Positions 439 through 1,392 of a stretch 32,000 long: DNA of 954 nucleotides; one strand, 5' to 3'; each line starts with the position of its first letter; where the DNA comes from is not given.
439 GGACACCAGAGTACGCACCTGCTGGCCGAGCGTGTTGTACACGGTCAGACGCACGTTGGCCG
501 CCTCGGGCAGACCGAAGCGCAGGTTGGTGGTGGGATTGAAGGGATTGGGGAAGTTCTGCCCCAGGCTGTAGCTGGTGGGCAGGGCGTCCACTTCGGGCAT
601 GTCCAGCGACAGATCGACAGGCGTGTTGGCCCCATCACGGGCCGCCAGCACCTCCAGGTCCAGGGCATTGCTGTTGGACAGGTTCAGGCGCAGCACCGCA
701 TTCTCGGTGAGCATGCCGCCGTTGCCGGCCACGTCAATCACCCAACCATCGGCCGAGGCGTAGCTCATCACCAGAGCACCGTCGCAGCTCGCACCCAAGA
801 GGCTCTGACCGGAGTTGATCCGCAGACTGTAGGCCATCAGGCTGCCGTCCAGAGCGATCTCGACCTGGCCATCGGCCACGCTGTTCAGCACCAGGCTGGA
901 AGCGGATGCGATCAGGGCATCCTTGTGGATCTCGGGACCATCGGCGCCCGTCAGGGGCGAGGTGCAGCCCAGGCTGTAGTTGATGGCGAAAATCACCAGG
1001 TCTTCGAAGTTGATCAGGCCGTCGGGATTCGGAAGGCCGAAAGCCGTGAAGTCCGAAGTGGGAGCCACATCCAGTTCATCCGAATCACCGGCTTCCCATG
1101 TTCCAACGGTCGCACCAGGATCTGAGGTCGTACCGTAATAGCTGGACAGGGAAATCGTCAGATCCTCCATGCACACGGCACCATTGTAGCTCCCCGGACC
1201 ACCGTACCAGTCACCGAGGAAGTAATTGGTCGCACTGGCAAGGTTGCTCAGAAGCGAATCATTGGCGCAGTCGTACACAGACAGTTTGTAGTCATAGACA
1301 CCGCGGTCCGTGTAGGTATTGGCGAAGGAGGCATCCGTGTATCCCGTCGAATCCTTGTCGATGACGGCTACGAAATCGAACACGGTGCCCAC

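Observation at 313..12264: Paralogous T9SS cargo family sharing a ~660-aa cohesin-like / FN3 / dockerin-like stalk under swapped heads: candidate self-assembling surface scaffold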

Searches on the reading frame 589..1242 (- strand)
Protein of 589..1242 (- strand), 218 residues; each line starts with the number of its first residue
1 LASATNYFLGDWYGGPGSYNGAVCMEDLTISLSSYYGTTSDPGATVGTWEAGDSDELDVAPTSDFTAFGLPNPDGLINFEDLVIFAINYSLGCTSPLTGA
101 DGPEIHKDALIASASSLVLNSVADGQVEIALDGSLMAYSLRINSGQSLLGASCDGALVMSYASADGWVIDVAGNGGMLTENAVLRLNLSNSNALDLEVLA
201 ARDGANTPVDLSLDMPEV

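Call 26: search_solved_structures(query=A1, max_evalue=10, show_alignments=4)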
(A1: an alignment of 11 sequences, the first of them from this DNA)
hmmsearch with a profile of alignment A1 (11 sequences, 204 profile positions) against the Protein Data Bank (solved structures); distinct sequences matched with E-value up to 10: 3.
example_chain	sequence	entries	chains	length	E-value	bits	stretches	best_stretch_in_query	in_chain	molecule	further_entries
2y3n_B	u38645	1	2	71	0.084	15.7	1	11-41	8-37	CELLULOSOMAL FAMILY-48 PROCESSIVE GLYCOSIDE HYDROLASE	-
6kg9_A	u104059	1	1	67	0.11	15.3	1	2-46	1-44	And cellulose-binding endoglucanase family 9 CelL ortholog dockerin domain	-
4u3s_B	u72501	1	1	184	0.84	12.5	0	9-72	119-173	Cellulosomal scaffoldin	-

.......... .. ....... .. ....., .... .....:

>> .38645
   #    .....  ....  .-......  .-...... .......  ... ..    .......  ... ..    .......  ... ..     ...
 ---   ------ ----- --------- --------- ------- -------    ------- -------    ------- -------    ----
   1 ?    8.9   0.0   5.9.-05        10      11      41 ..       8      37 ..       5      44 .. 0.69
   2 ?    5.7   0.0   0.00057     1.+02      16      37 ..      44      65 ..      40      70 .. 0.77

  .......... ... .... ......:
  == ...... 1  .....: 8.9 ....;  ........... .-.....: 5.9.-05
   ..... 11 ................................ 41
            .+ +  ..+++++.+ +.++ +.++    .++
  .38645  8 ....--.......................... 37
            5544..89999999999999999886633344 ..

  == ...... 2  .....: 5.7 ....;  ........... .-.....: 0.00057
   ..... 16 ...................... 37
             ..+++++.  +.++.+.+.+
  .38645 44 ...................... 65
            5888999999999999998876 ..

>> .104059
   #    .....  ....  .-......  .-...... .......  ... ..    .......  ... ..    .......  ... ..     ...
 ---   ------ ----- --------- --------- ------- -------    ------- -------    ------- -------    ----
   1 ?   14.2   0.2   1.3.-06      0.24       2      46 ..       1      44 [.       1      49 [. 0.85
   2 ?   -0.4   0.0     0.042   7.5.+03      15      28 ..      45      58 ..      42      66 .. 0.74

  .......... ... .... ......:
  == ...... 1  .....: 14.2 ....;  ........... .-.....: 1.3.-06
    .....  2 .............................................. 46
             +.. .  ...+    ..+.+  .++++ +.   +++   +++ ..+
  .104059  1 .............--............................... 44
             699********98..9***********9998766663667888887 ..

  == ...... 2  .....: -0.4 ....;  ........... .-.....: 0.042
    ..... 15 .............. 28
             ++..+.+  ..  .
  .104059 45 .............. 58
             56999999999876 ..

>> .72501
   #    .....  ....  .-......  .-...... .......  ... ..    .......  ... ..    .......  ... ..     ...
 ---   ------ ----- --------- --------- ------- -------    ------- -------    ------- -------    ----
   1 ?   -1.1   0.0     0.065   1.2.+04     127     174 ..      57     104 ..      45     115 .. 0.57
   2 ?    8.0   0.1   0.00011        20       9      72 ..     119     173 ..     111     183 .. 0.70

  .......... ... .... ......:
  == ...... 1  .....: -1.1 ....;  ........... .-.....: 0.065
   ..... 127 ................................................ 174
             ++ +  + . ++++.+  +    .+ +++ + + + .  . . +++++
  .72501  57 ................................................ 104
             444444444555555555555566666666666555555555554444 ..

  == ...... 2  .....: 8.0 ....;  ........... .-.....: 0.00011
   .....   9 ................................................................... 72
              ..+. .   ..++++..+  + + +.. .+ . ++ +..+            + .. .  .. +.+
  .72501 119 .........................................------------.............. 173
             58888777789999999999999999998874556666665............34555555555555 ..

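Call 27: find_homologous_proteins(query=A1, max_evalue=0.001)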
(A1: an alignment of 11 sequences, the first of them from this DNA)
Query A1 (11 sequences) (218 aa, profile of the alignment): 72 proteins with E <= 0.001 among 8000 candidates.
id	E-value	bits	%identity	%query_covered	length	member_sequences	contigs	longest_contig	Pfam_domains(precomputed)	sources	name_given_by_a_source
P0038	1.9e-31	127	28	96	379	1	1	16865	PF00963.25,PF13860.13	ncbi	-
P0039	5.1e-31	126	34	100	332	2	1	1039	PF13860.13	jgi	jgi:hypothetical protein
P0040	9.1e-29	119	42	39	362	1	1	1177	PF13860.13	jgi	jgi:hypothetical protein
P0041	2.1e-27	114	40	40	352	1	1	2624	PF00963.25,PF13860.13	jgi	jgi:hypothetical protein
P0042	7.7e-27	112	40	39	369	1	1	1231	PF13860.13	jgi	-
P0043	3.5e-26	110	39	41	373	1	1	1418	PF13860.13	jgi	jgi:hypothetical protein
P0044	1.2e-25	108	33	78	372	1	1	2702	PF13860.13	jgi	-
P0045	1.9e-25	108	38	44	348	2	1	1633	PF13860.13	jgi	-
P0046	1.3e-24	105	41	39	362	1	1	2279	PF00963.25,PF13860.13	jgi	jgi:hypothetical protein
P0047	2.2e-24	104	27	95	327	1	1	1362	PF00963.25,PF13860.13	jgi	jgi:hypothetical protein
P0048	8.8e-24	102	42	30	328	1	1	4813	PF00963.25,PF13860.13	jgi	jgi:hypothetical protein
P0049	1.2e-23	102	36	70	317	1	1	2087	PF00963.25,PF13860.13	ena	-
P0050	1.6e-23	101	28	94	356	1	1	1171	PF00963.25,PF13860.13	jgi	jgi:hypothetical protein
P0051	2.5e-23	101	40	46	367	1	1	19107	PF00963.25,PF13860.13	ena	-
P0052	2.9e-23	101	32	40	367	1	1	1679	PF13860.13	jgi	jgi:hypothetical protein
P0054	5.6e-23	100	40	39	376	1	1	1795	PF00963.25,PF13860.13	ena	-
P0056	9.2e-23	99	41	39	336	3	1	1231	PF00963.25,PF13860.13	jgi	jgi:hypothetical protein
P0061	5.0e-22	97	29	92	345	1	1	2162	PF00963.25,PF13860.13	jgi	jgi:hypothetical protein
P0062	5.4e-22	96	27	98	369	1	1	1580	PF00963.25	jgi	jgi:hypothetical protein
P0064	9.6e-22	96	39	39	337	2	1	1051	PF00963.25,PF13860.13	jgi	jgi:hypothetical protein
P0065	2.2e-21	94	41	34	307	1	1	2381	PF00963.25,PF13860.13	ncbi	-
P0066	3.6e-21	94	35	39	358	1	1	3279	PF00963.25,PF13860.13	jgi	jgi:hypothetical protein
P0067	5.3e-21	93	36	39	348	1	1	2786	PF00963.25,PF13860.13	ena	-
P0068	1.1e-20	92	38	39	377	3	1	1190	PF00963.25,PF13860.13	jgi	jgi:hypothetical protein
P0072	5.8e-20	90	56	18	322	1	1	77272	PF00963.25,PF13860.13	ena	-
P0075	2.2e-19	88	40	39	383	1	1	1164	PF00963.25,PF13860.13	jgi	-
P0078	7.9e-19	86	52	20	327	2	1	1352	PF00963.25,PF13860.13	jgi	-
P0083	6.4e-18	83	39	39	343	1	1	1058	PF00963.25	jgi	jgi:hypothetical protein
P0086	1.7e-17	82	31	82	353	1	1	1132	PF00963.25,PF18962.8,PF13860.13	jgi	jgi:hypothetical protein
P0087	1.8e-17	82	31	45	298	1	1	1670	PF00963.25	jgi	jgi:hypothetical protein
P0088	2.3e-17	81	47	28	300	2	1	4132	PF00963.25,PF13860.13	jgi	-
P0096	2.4e-14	71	58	17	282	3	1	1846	PF00963.25,PF13860.13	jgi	jgi:hypothetical protein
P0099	2.2e-11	62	46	23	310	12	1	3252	PF00963.25,PF13860.13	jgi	jgi:hypothetical protein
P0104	1.0e-9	56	35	23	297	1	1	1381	PF00963.25,PF13860.13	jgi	jgi:Cohesin domain/FlgD Ig-like domain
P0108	4.1e-6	45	59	10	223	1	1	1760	PF00963.25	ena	-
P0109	2.3e-5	42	29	62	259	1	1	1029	PF00963.25,PF13860.13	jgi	jgi:hypothetical protein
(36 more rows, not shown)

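Call 60: predict_structure(alignment_id=A6)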
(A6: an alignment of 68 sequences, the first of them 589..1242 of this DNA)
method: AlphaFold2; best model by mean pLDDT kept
length: 218 residues; sequences in the alignment: 68
mean_pLDDT: 83.6   pTM: 0.83
mean pLDDT of the five models: 83.6, 83.4, 83.4, 82.6, 80.5
residues with pLDDT >= 90: 106; 70-90: 69; 50-70: 32; < 50: 11
segments of 3 or more residues with pLDDT < 50: 1-6, 106-109
pLDDT, mean of each block of 10 residues (from residue 1): 53 79 87 93 64 80 84 93 89 60 53 81 89 95 93 95 97 91 95 92 92 85
secondary structure, 60 per line:
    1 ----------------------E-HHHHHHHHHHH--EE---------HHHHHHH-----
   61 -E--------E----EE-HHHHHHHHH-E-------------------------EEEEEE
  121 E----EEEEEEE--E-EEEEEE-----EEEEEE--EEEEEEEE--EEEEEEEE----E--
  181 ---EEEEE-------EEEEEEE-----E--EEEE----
elements in order: H25-35 H49-55 H79-87 E115-121 E126-132 E137-142 E148-153 E156-163 E166-173 E184-188 E196-202 E211-214

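Call 62: fold_search(model_id=the predicted structure, library=pdb)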
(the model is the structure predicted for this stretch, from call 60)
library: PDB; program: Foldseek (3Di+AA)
matches with E <= 10: 975; with E <= 0.001: 4
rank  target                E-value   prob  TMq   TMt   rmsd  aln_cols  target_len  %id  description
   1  2xdh                  8.3e-05  1.00  0.38  0.56   4.1       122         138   10  Non-cellulosomal cohesin from the hyperthermophilic archaeon Archaeoglobus fulgidus (released 2010-05-26)
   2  6qfs_B                1.5e-04  1.00  0.28  0.49   5.5       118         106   15  Chargeless variant of the Cellulose-binding domain from Cellulomonas fimi (released 2019-12-18)
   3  2vo8                  4.6e-04  1.00  0.34  0.49   5.4       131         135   18  Cohesin module from Clostridium perfringens ATCC13124 family 33 glycoside hydrolase. (released 2008-09-02)
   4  2w1n                  9.5e-04  1.00  0.33  0.32   7.7       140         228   15  cohesin and fibronectin type-III double module construct from the Clostridium perfringens glycoside hydrolase GH84C (released 2009-02-03)
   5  6qfs_F                1.0e-03  0.98  0.25  0.44   6.3       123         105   14  Chargeless variant of the Cellulose-binding domain from Cellulomonas fimi (released 2019-12-18)
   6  1exg                  1.3e-03  1.00  0.29  0.50   5.2       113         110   14  SOLUTION STRUCTURE OF A CELLULOSE BINDING DOMAIN FROM CELLULOMONAS FIMI BY NUCLEAR MAGNETIC RESONANCE SPECTROSCOPY (released 1995-06-03)
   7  5dhd                  1.5e-03  0.99  0.26  0.48   4.9        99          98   16  Crystal structure of ChBD2 from Thermococcus kodakarensis KOD1 (released 2016-02-10)
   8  6qfs_A                1.6e-03  0.99  0.27  0.49   5.4       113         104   12  Chargeless variant of the Cellulose-binding domain from Cellulomonas fimi (released 2019-12-18)
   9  2czn_MODEL_1_A        2.0e-03  1.00  0.29  0.52   7.2       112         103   11  Solution structure of the chitin-binding domain of hyperthermophilic chitinase from pyrococcus furiosus (released 2006-07-18)
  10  1e5b                  2.9e-03  0.99  0.26  0.54   4.6        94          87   19  Internal xylan binding domain from C. fimi Xyn10A, R262G mutant (released 2001-05-25)
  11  4o8q_A                2.9e-03  0.82  0.22  0.20  15.3       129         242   12  Crystal structure of bovine MHD domain of the COPI delta subunit at 2.15 A resolution (released 2015-01-07)
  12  4o8q_B                3.2e-03  0.63  0.20  0.19  16.3       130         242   11  Crystal structure of bovine MHD domain of the COPI delta subunit at 2.15 A resolution (released 2015-01-07)
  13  6k35_A                4.1e-03  0.95  0.27  0.11   5.9       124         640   10  Crystal structure of GH20 exo beta-N-acetylglucosaminidase from Vibrio harveyi in complex with NAG-thiazoline (released 2020-05-13)
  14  1sqm                  5.3e-03  0.96  0.23  0.10   5.5        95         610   13  STRUCTURE OF [R563A] LEUKOTRIENE A4 HYDROLASE (released 2004-08-03)
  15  5n5p_C                5.6e-03  1.00  0.35  0.51   4.6       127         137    9  Crystal structure of Ruminococcus flavefaciens' type III complex containing the fifth cohesin from scaffoldin B and th (released 2018-02-28)
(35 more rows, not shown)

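Call 66: find_related_loci(query=A1, collection=genome_contigs, flank=10000)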
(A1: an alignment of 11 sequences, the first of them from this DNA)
Query A1 (218 aa) in genome_contigs; peptide patterns used: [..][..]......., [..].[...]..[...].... (x = any residue, [..] = any of these).
223 stretches matched a pattern; 150 encode a relative of the query (tblastn E <= 1e-3); the best 80 are kept; 80 distinct loci.
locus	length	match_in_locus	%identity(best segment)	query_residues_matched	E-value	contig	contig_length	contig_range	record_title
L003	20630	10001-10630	41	1-217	2e-35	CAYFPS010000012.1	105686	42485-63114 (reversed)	MAG TPA_asm: uncultured Bacteroidaceae bacterium isolate ERP019367_co1_104 genome assembly, contig: NODE_257_length_1056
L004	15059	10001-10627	37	5-217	4e-34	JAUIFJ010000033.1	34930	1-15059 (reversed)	MAG: bacterium isolate 8_bin.8 NODE_1394_length_34930_cov_1.656581, whole genome shotgun sequence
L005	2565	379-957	36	1-213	4e-28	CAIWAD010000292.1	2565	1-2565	uncultured bacterium isolate LaPlata_bin-1558 genome assembly, contig: bin-1558:292/296, whole genome shotgun sequence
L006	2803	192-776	32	20-212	7e-15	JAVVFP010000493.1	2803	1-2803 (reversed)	MAG: Bacteroidota bacterium isolate TamC13-50 NODE_29259_length_2803_cov_3.585881, whole genome shotgun sequence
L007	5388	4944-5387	37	1-149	2e-14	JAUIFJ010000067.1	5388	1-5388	MAG: bacterium isolate 8_bin.8 NODE_13164_length_5388_cov_1.626687, whole genome shotgun sequence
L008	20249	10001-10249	50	4-96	4e-14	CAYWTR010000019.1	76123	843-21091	MAG TPA_asm: uncultured Fibrobacteraceae bacterium isolate binchicken_co277_105 genome assembly, contig: NODE_689_length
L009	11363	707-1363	28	6-215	8e-14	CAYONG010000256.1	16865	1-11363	MAG TPA_asm: uncultured bacterium isolate binchicken_co165_111 genome assembly, contig: k141_1393816, whole genome shotg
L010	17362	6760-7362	32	20-218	3e-13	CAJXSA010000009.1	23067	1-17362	MAG TPA_asm: uncultured Ignavibacteria bacterium isolate SRR6201696_bin.15_MetaBAT_v2.12.1_MAG genome assembly, contig:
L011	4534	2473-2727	46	3-96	3e-13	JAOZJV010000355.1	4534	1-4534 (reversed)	MAG: Candidatus Krumholzibacteriia bacterium isolate GMC1.concoct.124 GMC1_6279_length_4534_cov_6.534048, whole genome s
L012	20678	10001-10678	32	6-218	1e-12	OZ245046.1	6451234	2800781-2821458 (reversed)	MAG: Candidatus Eiseniibacteriota bacterium isolate 9d5bca9a-b2ae-4bb4-9135-b14f0b5ecb2e genome assembly, chromosome: 1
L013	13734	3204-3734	31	3-200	1e-12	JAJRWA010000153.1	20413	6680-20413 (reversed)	MAG: Candidatus Krumholzibacteriota bacterium isolate Dive96_bin2.115 k141_2660862, whole genome shotgun sequence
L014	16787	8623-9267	29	6-212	5e-12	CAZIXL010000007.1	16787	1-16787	MAG TPA_asm: uncultured bacterium isolate binchicken_co118_82 genome assembly, contig: NODE_3598_length_16787_cov_4.6723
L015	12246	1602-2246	30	6-213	7e-12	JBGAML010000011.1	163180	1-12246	MAG: Candidatus Eisenbacteria bacterium isolate MAG_AAO_H125.51 AAOH125-51_opera_contig_424, whole genome shotgun sequen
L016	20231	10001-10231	48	6-89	9e-12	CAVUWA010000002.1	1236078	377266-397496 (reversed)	MAG: Candidatus Eisenbacteria bacterium isolate MFD05684.bin.1.290 genome assembly, contig: contig_38491, whole genome s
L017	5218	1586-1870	41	3-105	1e-11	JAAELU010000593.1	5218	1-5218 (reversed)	MAG: bacterium isolate Bpl_13 BplG_CONTIG5193928, whole genome shotgun sequence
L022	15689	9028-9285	39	4-101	2e-11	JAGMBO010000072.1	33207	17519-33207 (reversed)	MAG: Candidatus Eisenbacteria bacterium isolate RS_16_23 ZL425.bin.23.fa_72, whole genome shotgun sequence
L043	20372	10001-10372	29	1-157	3e-10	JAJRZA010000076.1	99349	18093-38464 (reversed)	MAG: Candidatus Krumholzibacteriota bacterium isolate Dive96_bin4.121 k141_3678389, whole genome shotgun sequence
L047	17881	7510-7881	36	5-146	2e-12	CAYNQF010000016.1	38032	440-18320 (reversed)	MAG TPA_asm: uncultured bacterium isolate binchicken_co150_59 genome assembly, contig: NODE_2250_length_38032_cov_6.5427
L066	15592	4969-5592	26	6-213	5e-9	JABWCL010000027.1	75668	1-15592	MAG: Ignavibacteriaceae bacterium isolate MAG_55 scaffold_269, whole genome shotgun sequence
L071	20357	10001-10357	33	2-130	6e-9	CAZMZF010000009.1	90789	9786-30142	MAG TPA_asm: uncultured Ignavibacteria bacterium isolate binchicken_co376_191 genome assembly, contig: NODE_161_length_9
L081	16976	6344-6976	28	2-218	9e-10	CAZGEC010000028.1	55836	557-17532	MAG TPA_asm: uncultured Fibrobacteraceae bacterium isolate binchicken_co150_468 genome assembly, contig: NODE_1113_lengt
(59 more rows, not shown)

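Call 68: search_protein_families(library=pfam, proteins=[L003:7781-10903:+, L010:3274-7641:+, L013:1017-4115:+, L022:6313-9936:+, L043:7985-10912:+, L047:4963-8475:+, L066:2656-5886:+, L071:8603-10978:+, L081:3941-7255:+], max_evalue=0.001)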
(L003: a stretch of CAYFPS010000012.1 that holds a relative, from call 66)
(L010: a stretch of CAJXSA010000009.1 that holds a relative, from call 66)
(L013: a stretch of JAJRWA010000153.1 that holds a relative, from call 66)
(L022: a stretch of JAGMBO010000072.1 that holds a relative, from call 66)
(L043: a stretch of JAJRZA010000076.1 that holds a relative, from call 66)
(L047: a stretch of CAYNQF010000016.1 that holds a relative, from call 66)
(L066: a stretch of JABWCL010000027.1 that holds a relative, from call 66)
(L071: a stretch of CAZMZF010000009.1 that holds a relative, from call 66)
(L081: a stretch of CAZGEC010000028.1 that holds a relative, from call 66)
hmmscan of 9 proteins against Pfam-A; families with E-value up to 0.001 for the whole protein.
L003:7781-10903:+ (1041 aa): 2 families
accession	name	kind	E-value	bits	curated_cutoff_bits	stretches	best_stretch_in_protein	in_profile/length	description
PF18962.6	Por_Secre_tail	-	3.2e-09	37.4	27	1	964-1038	3-74/75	Secretion system C-terminal sorting domain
PF13860.13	FlgD_ig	-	1.7e-06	28.3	27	1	982-1029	24-76/79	FlgD Ig-like domain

L010:3274-7641:+ (1456 aa): 3 families
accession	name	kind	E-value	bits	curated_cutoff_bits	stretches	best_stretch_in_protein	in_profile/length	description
PF13229.12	Beta_helix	-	3.9e-11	43.3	25.9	2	501-657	2-136/158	Right handed beta helix region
PF13860.13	FlgD_ig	-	4.6e-07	30.2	27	1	1390-1444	22-76/79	FlgD Ig-like domain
PF18962.6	Por_Secre_tail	-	0.00028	21.6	27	0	1373-1452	2-74/75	Secretion system C-terminal sorting domain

L013:1017-4115:+ (1033 aa): 1 family
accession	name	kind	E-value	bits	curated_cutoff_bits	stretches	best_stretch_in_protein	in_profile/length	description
PF13860.13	FlgD_ig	-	1.4e-08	35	27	1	960-1018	14-73/79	FlgD Ig-like domain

L022:6313-9936:+ (1208 aa): 1 family
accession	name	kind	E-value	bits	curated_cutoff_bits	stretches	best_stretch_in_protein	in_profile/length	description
PF13860.13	FlgD_ig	-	1.7e-06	28.3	27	1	1136-1195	15-75/79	FlgD Ig-like domain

L043:7985-10912:+ (976 aa): 3 families
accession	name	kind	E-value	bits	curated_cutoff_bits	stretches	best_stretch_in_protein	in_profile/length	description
PF13860.13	FlgD_ig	-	2.5e-07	31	27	1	902-963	11-75/79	FlgD Ig-like domain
PF18962.6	Por_Secre_tail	-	2e-05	25.3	27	0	893-972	2-73/75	Secretion system C-terminal sorting domain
PF13585.12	CHU_C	-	0.0005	20.6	27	0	908-963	24-72/86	CHU_C Type IX secretion signal domain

L047:4963-8475:+ (1171 aa): 4 families
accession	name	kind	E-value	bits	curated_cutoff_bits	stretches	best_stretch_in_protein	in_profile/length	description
PF13860.13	FlgD_ig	-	4.9e-11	42.9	27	1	1096-1159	12-76/79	FlgD Ig-like domain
PF13229.12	Beta_helix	-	1.4e-10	41.5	25.9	1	182-348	7-149/158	Right handed beta helix region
PF05048.19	NosD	-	0.00092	19.1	23.6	0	182-294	67-168/212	Periplasmic copper-binding protein (NosD)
PF01095.25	Pectinesterase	-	0.00097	18.4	27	0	39-99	11-78/298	Pectinesterase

L066:2656-5886:+ (1077 aa): 3 families
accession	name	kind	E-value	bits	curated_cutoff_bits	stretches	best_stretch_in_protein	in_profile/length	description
PF18962.6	Por_Secre_tail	-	5.4e-11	43.1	27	1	998-1073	2-73/75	Secretion system C-terminal sorting domain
PF13585.12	CHU_C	-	0.00054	20.5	27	0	1015-1065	26-73/86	CHU_C Type IX secretion signal domain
PF02415.23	Chlam_PMP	-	0.00082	19.8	20.6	1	434-451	1-18/19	Chlamydia polymorphic membrane protein (Chlamydia_PMP) repeat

L071:8603-10978:+ (792 aa): 4 families
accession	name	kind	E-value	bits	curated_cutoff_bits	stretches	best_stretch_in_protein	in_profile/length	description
PF00963.24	Cohesin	-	5.3e-09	36.8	24.1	1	574-664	12-105/139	Cohesin domain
PF13860.13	FlgD_ig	-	2e-07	31.3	27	1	717-776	12-72/79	FlgD Ig-like domain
PF18962.6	Por_Secre_tail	-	4.3e-07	30.6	27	1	709-789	2-74/75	Secretion system C-terminal sorting domain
PF13585.12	CHU_C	-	0.00013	22.5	27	1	723-785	23-79/86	CHU_C Type IX secretion signal domain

L081:3941-7255:+ (1105 aa): 1 family
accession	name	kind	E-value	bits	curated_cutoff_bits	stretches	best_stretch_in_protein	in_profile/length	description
PF13860.13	FlgD_ig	-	1.8e-08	34.7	27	1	1032-1092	14-75/79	FlgD Ig-like domain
